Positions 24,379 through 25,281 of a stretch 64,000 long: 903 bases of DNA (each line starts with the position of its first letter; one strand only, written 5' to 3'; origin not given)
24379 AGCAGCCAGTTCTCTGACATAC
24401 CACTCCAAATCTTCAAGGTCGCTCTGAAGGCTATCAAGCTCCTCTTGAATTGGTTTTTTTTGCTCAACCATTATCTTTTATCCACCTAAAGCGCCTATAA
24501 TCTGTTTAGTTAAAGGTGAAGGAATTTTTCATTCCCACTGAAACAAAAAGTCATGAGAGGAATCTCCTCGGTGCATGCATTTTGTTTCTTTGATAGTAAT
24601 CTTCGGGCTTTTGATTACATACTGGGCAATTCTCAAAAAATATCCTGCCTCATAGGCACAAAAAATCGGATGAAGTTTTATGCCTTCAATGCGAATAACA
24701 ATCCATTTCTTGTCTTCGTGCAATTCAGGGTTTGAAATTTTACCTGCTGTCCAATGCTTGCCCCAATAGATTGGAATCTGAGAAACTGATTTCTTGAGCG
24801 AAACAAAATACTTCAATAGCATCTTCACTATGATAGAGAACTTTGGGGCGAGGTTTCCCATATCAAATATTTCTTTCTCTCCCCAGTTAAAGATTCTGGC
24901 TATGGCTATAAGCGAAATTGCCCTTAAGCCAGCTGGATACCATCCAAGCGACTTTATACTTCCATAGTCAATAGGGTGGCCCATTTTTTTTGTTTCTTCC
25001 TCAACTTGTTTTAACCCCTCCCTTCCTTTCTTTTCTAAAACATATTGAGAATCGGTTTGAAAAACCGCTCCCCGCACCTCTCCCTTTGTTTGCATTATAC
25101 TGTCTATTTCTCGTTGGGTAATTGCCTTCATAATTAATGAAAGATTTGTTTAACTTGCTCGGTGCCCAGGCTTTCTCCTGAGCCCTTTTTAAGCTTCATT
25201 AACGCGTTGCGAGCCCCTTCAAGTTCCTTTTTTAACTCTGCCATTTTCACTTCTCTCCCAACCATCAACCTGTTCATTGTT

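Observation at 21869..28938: Signalling island with duplicated two-gene modules and a shared C-terminal motif in kinase-less sensors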

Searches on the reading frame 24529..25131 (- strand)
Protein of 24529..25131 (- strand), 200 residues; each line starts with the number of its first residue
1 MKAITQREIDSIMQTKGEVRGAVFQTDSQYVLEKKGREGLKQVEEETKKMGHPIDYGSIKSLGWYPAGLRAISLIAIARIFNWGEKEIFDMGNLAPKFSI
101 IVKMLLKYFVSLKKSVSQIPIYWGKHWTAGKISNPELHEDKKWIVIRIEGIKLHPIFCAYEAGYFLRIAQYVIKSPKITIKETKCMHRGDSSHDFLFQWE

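Call 3: search_protein_families(library=pfam, proteins=[window:24529-25131:-], max_evalue=0.1)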
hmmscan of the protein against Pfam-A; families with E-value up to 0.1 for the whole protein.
window:24529-25131:- (200 aa): 2 families
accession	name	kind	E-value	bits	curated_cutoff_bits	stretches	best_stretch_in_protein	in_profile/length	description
PF02830.23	V4R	-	0.00024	21.5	31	1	158-191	22-54/62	V4R domain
PF01957.25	NfeD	-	0.091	13.4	29.1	0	124-153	25-53/57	NfeD-like C-terminal, partner-binding domain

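Call 4: search_protein_families(library=ncbifam, proteins=[window:24529-25131:-], max_evalue=0.1)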
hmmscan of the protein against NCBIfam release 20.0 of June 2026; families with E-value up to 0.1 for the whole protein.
window:24529-25131:- (200 aa): 0 families

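Call 8: find_homologous_proteins(query=window:24529-25131:-, max_evalue=0.001)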
Query window:24529-25131:- (200 aa): 65 proteins with E <= 0.001 among 115 candidates.
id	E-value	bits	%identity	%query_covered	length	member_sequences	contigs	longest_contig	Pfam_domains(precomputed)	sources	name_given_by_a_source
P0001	2.9e-131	453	100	100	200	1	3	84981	-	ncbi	-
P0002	9.1e-98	344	73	99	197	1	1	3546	-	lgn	-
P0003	2.5e-95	336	71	100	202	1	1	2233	-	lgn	-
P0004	4.5e-89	316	69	99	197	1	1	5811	-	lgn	-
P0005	9.5e-89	315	68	99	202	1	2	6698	-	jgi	jgi:hypothetical protein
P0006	8.7e-86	305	66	99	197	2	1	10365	-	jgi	jgi:hypothetical protein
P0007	1.3e-84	301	64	99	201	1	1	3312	-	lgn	-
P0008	6.0e-80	286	64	97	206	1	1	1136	-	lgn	-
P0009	7.6e-80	286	64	97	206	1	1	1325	-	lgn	-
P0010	8.2e-80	286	64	97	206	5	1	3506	-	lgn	-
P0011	3.6e-76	274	61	98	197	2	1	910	-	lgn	-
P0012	7.5e-76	273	62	94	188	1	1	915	-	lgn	-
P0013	2.5e-75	271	59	98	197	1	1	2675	-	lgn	-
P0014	7.8e-72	259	57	97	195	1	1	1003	-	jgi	-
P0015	1.4e-70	255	54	100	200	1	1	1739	-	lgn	-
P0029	4.0e-62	228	50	99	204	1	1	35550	-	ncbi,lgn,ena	-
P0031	6.3e-62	227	51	100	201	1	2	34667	-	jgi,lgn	-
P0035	7.6e-60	220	47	98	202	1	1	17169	-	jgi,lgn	jgi:hypothetical protein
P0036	1.5e-59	219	51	99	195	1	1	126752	-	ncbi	ncbi:hypothetical protein ACFL06_00430 [Patescibacteria group bacterium]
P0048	2.0e-54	203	46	96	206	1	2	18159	-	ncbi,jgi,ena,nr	ncbi:hypothetical protein J7J81_01850 [bacterium]|nr:hypothetical protein [bacterium]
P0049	2.2e-54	202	45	92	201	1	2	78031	-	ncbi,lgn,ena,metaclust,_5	metaclust:\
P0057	5.2e-48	182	43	97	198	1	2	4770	PF02830.24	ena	-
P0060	7.2e-45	171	40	98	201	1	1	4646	PF02830.24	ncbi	-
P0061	1.1e-43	168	36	100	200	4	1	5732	PF02830.24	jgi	-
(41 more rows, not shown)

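Call 9: search_solved_structures(query=window:24529-25131:-, max_evalue=10, show_alignments=2)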
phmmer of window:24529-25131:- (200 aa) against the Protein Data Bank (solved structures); distinct sequences matched with E-value up to 10: 9.
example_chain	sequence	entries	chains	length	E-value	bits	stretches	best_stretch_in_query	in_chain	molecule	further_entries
7u2p_A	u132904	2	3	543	0.024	17.8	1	68-177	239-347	Glucosyltransferase TcdA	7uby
3srz_A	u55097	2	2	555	0.026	17.7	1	68-177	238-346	Toxin A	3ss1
5uqk_A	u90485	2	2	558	0.026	17.7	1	68-177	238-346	Toxin A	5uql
4dmv_A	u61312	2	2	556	0.026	17.7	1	68-177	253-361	Toxin A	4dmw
2pry_A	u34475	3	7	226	0.25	14.5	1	9-54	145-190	Orotate phosphoribosyltransferase 1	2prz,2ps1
4wml_A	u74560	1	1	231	0.25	14.5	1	9-54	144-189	Orotate phosphoribosyltransferase 1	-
4wn3_A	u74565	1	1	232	0.26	14.4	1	9-54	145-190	Orotate phosphoribosyltransferase 1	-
4r04_A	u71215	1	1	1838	0.4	13.8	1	68-174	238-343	Toxin A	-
9mx1_A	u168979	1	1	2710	0.54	13.4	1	68-174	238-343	Toxin A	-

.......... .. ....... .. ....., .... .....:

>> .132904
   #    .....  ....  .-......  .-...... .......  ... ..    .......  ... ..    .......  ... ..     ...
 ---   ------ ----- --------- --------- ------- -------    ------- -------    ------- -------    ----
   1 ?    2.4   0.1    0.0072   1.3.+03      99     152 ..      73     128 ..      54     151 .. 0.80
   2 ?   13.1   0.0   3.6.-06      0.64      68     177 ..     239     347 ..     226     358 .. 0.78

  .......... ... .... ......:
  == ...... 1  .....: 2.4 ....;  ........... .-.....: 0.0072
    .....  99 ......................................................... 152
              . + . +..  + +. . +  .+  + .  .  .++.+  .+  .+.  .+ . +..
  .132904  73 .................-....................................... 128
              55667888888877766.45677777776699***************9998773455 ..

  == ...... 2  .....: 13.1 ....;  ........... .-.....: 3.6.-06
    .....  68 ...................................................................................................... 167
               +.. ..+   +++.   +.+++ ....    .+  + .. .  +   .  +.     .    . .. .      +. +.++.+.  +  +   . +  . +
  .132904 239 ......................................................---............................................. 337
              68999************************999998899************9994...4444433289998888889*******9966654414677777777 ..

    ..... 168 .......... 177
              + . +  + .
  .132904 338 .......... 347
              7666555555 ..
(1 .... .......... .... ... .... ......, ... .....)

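Call 13: find_encoding_contigs(protein=P0036, flank=6000, max_places=3)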
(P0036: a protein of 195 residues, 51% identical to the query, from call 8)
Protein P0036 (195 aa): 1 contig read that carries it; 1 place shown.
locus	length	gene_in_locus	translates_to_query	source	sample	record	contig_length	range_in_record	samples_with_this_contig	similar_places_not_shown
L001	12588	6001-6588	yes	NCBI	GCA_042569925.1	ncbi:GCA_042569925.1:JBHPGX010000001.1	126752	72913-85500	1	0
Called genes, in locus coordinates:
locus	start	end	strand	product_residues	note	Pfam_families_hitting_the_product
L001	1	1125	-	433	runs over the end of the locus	PF00437:T2SSE, PF25199:nSTAND_NTPase5 (weak)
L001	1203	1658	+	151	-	PF02367:TsaE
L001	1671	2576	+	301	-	PF02739:5_3_exonuc_N, PF01367:5_3_exonuc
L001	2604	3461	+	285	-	-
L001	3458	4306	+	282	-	-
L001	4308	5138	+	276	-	-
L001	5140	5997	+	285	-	-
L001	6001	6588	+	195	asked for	-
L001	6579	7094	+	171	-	PF00989:PAS (weak), PF13426:PAS_9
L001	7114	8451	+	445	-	PF16927:HisKA_7TM, PF00989:PAS, PF08448:PAS_4 (weak), PF13426:PAS_9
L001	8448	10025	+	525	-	PF00989:PAS (weak), PF08448:PAS_4 (faint), PF13188:PAS_8 (faint), PF13426:PAS_9, PF00512:HisKA, PF02518:HATPase_c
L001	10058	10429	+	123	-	PF00072:Response_reg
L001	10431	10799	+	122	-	PF00072:Response_reg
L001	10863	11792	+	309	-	PF06144:DNA_pol3_delta (weak), PF21694:DNA_pol3_delta_C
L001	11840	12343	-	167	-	PF01464:SLT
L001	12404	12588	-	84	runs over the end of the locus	PF01649:Ribosomal_S20p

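Call 16: predict_structure(alignment_id=A1)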
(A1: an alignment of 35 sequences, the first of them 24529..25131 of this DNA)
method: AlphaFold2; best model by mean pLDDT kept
length: 200 residues; sequences in the alignment: 35
mean_pLDDT: 94.3   pTM: 0.90
mean pLDDT of the five models: 94.3, 93.9, 93.8, 93.6, 93.4
residues with pLDDT >= 90: 171; 70-90: 28; 50-70: 1; < 50: 0
segments of 3 or more residues with pLDDT < 50: none
pLDDT, mean of each block of 10 residues (from residue 1): 89 98 97 98 98 97 98 98 98 92 76 90 95 90 97 97 94 92 97 97
secondary structure, 60 per line:
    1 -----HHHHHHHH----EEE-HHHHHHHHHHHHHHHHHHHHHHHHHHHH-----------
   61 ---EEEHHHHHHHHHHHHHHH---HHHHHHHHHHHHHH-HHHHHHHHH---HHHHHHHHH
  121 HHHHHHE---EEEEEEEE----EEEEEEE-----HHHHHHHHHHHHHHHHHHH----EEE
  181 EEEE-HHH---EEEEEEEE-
elements in order: H6-13 E18-20 H22-49 E64-66 H67-81 H85-98 H100-108 H112-126 E131-138 E143-149 H155-173 E178-184 E192-199

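Call 18: find_encoding_contigs(protein=P0049, flank=7000, max_places=2)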
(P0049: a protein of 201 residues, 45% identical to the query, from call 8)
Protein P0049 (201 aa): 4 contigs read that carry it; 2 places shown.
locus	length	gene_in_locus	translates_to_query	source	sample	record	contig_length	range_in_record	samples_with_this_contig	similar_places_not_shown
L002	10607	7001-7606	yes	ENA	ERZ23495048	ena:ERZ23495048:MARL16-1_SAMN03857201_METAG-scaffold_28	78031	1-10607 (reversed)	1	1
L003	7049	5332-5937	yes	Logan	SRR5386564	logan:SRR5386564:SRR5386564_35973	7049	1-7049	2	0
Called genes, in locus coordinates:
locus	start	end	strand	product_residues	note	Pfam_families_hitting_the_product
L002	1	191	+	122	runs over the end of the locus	PF00072:Response_reg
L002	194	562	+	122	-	PF00072:Response_reg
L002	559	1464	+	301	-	PF06144:DNA_pol3_delta, PF21694:DNA_pol3_delta_C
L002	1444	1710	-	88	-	PF01649:Ribosomal_S20p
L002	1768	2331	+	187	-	PF01330:RuvA_N, PF00633:HHH (faint), PF14520:HHH_5, PF07499:RuvA_C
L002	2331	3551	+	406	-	PF08245:Mur_ligase_M, PF02875:Mur_ligase_C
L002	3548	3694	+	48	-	-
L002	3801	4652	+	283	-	PF06550:SPP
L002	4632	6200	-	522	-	PF04055:Radical_SAM, PF16199:Radical_SAM_C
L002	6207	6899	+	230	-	PF03141:Methyltransf_29 (weak), PF02353:CMAS, PF01209:Ubie_methyltran (weak), PF13489:Methyltransf_23, PF13847:Methyltransf_31, PF08241:Methyltransf_11, PF08242:Methyltransf_12, PF13649:Methyltransf_25, +2 more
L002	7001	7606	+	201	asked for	-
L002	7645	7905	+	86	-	PF03144:GTP_EFTU_D2 (weak)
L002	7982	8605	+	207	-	-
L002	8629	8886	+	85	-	-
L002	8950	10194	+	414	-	PF27218:MJ0043_C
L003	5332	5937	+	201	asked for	-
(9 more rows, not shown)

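Call 19: find_encoding_contigs(protein=P0029, flank=7000, max_places=2)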
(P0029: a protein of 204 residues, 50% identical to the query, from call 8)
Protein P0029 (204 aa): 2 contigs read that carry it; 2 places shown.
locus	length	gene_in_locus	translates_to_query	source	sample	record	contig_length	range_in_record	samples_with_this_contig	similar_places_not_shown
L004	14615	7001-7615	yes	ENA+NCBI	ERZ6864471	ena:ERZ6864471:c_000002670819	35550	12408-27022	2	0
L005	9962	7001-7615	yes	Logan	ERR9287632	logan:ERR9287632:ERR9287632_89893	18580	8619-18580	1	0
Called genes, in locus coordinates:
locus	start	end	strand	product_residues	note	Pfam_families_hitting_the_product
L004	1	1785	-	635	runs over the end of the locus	PF00912:Transgly, PF00905:Transpeptidase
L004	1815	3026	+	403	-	PF00579:tRNA-synt_1b, PF22421:SYY_C-terminal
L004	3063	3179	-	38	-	-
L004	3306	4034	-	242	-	PF20772:TACO1_YebC_N, PF01709:Transcrip_reg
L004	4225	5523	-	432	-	PF00437:T2SSE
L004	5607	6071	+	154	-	PF02367:TsaE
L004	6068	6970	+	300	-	PF02739:5_3_exonuc_N, PF01367:5_3_exonuc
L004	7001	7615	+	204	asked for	-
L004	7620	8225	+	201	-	-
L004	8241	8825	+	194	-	PF00989:PAS (weak), PF08448:PAS_4, PF13426:PAS_9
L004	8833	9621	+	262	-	PF00497:SBP_bac_3, PF10613:Lig_chan-Glu_bd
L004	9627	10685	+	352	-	PF00672:HAMP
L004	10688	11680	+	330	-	-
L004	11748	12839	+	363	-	PF01547:SBP_bac_1, PF13416:SBP_bac_8, PF13343:SBP_bac_6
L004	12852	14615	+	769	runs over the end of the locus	PF02743:dCache_1, PF13426:PAS_9 (faint), PF17201:Cache_3-Cache_2 (faint), PF00672:HAMP, PF00512:HisKA, PF02518:HATPase_c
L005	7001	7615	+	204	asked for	-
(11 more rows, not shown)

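Call 21: fold_search(model_id=the predicted structure, library=pdb)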
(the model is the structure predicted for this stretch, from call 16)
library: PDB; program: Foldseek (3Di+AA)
matches with E <= 10: 554; with E <= 0.001: 48
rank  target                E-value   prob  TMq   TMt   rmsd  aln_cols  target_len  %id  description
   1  4u9b                  6.3e-08  1.00  0.69  0.75   3.5       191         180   17  Crystal structure of an H-NOX protein from S. oneidensis in the Fe(II)NO ligation state (released 2014-10-01)
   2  4iae_A                1.8e-07  1.00  0.69  0.75   3.7       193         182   11  Crystal structure of BAY 60-2770 bound to nostoc H-NOX domain (released 2013-11-20)
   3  6mx5                  2.1e-07  1.00  0.62  0.65   4.8       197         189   10  Crystal structure of H-NOX protein from Nostoc sp. (released 2018-11-07)
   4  3tfd_B                2.8e-07  1.00  0.65  0.71   4.2       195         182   11  Crystal structure of an H-NOX protein from Nostoc sp. PCC 7120, L66W mutant (released 2011-11-09)
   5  4u99_A                3.0e-07  1.00  0.70  0.75   3.1       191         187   17  Crystal structure of an H-NOX protein from S. oneidensis in the Fe(II) ligation state, Q154A/Q155A/K156A mutant (released 2014-10-01)
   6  3tfg_B                3.6e-07  1.00  0.65  0.71   4.2       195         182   10  Crystal structure of an H-NOX protein from Nostoc sp. PCC 7120, L66W/L67W double mutant (released 2011-11-09)
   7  3tf8_A                4.3e-07  1.00  0.65  0.70   4.2       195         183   11  Crystal structure of an H-NOX protein from Nostoc sp. PCC 7120 (released 2011-11-09)
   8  2o09_A                5.8e-07  1.00  0.64  0.70   4.6       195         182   10  Crystal structure of the H-NOX domain from Nostoc sp. PCC 7120 (released 2007-01-30)
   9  3tf8_B                5.8e-07  1.00  0.64  0.68   4.5       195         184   10  Crystal structure of an H-NOX protein from Nostoc sp. PCC 7120 (released 2011-11-09)
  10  4u99_B                6.5e-07  1.00  0.70  0.74   3.3       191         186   16  Crystal structure of an H-NOX protein from S. oneidensis in the Fe(II) ligation state, Q154A/Q155A/K156A mutant (released 2014-10-01)
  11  3tff_A                9.3e-07  1.00  0.64  0.70   4.4       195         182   10  Crystal structure of an H-NOX protein from Nostoc sp. PCC 7120, L67W mutant (released 2011-11-09)
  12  3tfd_A                1.3e-06  1.00  0.61  0.66   4.7       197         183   12  Crystal structure of an H-NOX protein from Nostoc sp. PCC 7120, L66W mutant (released 2011-11-09)
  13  8hbf_B                1.8e-06  1.00  0.69  0.27   3.6       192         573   14  Structure of human soluble guanylate cyclase in the NO+Rio state at 3.1 angstrom (released 2023-04-19)
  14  3tfg_A                1.8e-06  1.00  0.67  0.72   4.0       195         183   10  Crystal structure of an H-NOX protein from Nostoc sp. PCC 7120, L66W/L67W double mutant (released 2011-11-09)
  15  6jt0_B                1.8e-06  1.00  0.62  0.25   5.0       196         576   14  Structure of human soluble guanylate cyclase in the unliganded state (released 2019-08-28)
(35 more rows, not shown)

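Call 22: find_encoding_contigs(protein=P0031, flank=7000, max_places=1)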
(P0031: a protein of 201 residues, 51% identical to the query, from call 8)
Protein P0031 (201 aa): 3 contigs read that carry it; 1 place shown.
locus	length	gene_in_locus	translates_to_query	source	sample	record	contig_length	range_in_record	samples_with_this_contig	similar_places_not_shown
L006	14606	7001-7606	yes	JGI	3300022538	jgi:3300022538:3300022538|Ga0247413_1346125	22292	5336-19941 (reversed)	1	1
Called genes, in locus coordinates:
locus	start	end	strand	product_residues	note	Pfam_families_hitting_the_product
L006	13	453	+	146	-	PF02367:TsaE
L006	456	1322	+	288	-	PF02739:5_3_exonuc_N, PF01367:5_3_exonuc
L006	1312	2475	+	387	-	PF01946:Thi4 (weak), PF00890:FAD_binding_2 (weak), PF01134:GIDA, PF03486:HI0933_like, PF05834:Lycopene_cycl (weak), PF07992:Pyr_redox_2, PF12831:FAD_oxidored (weak), PF13738:Pyr_redox_3 (weak), +3 more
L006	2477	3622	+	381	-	-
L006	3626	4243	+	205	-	-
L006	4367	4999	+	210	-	-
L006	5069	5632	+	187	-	PF00989:PAS, PF08448:PAS_4 (weak), PF13426:PAS_9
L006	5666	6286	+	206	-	PF02830:V4R (weak)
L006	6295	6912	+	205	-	-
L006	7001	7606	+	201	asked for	-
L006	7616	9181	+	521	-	PF00989:PAS, PF13188:PAS_8 (faint), PF13426:PAS_9, PF00989:PAS, PF08448:PAS_4 (weak), PF13426:PAS_9 (weak), PF00512:HisKA, PF02518:HATPase_c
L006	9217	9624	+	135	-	PF00072:Response_reg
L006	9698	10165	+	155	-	PF00072:Response_reg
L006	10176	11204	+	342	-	PF11258:DUF3048, PF17479:DUF3048_C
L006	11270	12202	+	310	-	PF06144:DNA_pol3_delta (weak), PF21694:DNA_pol3_delta_C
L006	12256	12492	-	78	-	-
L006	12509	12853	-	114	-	PF00453:Ribosomal_L20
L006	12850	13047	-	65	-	PF01632:Ribosomal_L35p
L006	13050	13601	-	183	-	PF05198:IF3_N, PF00707:IF3_C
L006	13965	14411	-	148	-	PF01668:SmpB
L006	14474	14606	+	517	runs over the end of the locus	PF03485:Arg_tRNA_synt_N, PF00750:tRNA-synt_1d (weak), PF00133:tRNA-synt_1 (faint), PF01406:tRNA-synt_1e (faint), PF00750:tRNA-synt_1d, PF09334:tRNA-synt_1g (faint), PF05746:DALR_1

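Call 23: find_encoding_contigs(protein=P0048, flank=7000, max_places=1)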
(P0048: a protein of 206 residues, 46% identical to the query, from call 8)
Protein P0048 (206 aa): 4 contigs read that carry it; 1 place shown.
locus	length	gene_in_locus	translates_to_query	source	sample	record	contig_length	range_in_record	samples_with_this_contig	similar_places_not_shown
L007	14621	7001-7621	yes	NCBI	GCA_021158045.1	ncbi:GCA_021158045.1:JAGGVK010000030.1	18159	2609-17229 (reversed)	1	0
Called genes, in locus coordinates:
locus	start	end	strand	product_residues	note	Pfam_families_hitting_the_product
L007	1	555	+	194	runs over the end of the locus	PF01936:NYN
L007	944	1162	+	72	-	-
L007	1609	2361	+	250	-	PF10646:Germane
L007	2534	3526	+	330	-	PF00005:ABC_tran, PF13304:AAA_21 (weak), PF13732:DrrA1-3_C (weak)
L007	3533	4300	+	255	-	PF01061:ABC2_membrane, PF12698:ABC2_membrane_3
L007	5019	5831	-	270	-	PF04402:SIMPL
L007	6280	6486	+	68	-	PF00293:NUDIX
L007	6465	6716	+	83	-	-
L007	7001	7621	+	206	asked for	-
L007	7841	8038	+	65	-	-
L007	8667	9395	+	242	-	PF00300:His_Phos_1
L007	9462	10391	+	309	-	PF01791:DeoC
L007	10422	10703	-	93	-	PF02001:DUF134, PF08281:Sigma70_r4_2 (weak)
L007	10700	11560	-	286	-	PF01656:CbiA, PF02374:ArsA_ATPase (faint), PF10609:ParA (weak), PF00037:Fer4 (weak), PF12838:Fer4_7 (weak), PF13187:Fer4_9, PF13237:Fer4_10 (weak), PF14697:Fer4_21 (weak), +4 more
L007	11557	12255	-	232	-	-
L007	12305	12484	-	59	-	PF12797:Fer4_2 (weak), PF00037:Fer4 (faint), PF12837:Fer4_6 (weak), PF13459:Fer4_15 (faint), PF14697:Fer4_21 (weak)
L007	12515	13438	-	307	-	PF00142:Fer4_NifH (faint), PF01656:CbiA, PF10609:ParA, PF13614:AAA_31, PF13484:Fer4_16 (faint), PF12838:Fer4_7 (weak), PF14697:Fer4_21, PF00037:Fer4 (weak), +3 more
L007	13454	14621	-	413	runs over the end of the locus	PF01545:Cation_efflux, PF16916:ZT_dimer, PF02579:Nitro_FeMo-Co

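Call 24: find_encoding_contigs(protein=P0035, flank=7000, max_places=1)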
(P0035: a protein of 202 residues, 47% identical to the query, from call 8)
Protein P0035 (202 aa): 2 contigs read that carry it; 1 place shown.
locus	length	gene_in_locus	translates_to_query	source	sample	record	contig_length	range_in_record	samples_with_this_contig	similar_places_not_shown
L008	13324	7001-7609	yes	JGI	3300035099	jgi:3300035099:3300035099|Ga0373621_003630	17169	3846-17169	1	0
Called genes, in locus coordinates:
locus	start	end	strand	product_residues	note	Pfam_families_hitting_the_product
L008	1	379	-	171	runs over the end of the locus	PF12836:HHH_3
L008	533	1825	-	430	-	PF00437:T2SSE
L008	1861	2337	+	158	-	PF02367:TsaE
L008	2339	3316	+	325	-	PF00890:FAD_binding_2 (weak), PF01494:FAD_binding_3, PF01946:Thi4, PF03486:HI0933_like, PF05834:Lycopene_cycl (weak), PF07992:Pyr_redox_2, PF12831:FAD_oxidored (weak), PF13450:NAD_binding_8 (weak)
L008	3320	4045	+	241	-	-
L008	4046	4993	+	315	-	PF02739:5_3_exonuc_N, PF01367:5_3_exonuc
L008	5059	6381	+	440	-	PF00258:Flavodoxin_1 (faint), PF12641:Flavodoxin_3 (faint), PF12724:Flavodoxin_5 (faint)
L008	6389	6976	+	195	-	-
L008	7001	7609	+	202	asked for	-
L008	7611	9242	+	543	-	PF00989:PAS (weak), PF08448:PAS_4 (weak), PF13188:PAS_8 (faint), PF13426:PAS_9, PF00512:HisKA, PF02518:HATPase_c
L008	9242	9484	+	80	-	-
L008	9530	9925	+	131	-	-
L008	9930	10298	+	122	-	-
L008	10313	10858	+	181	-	PF02830:V4R (faint)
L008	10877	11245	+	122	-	PF00072:Response_reg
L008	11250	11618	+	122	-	PF00072:Response_reg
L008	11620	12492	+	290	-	PF01149:Fapy_DNA_glyco, PF05833:NFACT_N (weak), PF06831:H2TH, PF06827:zf-FPG_IleRS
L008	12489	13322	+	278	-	?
